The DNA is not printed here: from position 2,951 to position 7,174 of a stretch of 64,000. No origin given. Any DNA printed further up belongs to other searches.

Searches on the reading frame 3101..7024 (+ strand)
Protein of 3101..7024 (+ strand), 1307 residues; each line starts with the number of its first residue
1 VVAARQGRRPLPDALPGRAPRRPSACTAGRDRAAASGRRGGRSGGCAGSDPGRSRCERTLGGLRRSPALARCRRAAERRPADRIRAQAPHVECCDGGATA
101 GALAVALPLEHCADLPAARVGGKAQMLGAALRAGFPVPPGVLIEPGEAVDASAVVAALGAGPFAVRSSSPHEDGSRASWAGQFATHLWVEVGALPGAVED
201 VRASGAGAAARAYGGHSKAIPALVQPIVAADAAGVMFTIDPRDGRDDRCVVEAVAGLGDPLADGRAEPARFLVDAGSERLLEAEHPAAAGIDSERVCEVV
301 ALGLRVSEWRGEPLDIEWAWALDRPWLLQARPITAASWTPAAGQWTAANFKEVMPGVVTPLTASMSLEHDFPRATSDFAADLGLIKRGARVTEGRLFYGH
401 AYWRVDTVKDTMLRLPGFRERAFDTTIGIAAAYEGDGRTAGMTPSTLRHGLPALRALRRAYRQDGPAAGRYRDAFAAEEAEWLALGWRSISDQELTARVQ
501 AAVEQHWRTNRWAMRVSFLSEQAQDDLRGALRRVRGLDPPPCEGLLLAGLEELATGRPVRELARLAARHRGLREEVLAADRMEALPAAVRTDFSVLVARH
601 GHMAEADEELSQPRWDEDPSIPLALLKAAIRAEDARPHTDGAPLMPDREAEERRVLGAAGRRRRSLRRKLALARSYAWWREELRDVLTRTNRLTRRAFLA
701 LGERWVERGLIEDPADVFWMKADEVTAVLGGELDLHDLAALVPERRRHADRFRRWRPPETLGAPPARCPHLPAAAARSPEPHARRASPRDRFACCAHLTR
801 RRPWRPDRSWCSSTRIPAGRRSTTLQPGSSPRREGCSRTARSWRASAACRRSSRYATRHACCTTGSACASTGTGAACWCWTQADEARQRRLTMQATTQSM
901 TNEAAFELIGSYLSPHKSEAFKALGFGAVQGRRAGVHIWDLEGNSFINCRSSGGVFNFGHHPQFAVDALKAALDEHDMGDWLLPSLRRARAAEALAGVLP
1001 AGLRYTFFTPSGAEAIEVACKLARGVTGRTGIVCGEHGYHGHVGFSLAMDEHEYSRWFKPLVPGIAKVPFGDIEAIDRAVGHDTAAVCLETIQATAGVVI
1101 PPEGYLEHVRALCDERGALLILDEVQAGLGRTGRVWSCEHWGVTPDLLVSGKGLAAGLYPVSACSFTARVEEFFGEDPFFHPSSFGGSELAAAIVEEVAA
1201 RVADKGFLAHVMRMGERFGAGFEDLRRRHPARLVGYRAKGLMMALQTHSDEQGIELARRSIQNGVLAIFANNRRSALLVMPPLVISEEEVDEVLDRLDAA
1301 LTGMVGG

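Call 38: search_protein_families(library=pfam, proteins=[window:3101-7024:+], max_evalue=0.0001)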
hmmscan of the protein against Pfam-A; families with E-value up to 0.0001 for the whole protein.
window:3101-7024:+ (1307 aa): 2 families
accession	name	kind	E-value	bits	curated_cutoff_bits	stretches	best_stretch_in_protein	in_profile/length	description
PF00202.27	Aminotran_3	-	2.7e-71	240.8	30.5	1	932-1301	15-403/403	Aminotransferase class-III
PF01326.24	PPDK_N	-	7.7e-28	98.2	27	1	160-337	100-313/328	Pyruvate phosphate dikinase, AMP/ATP-binding domain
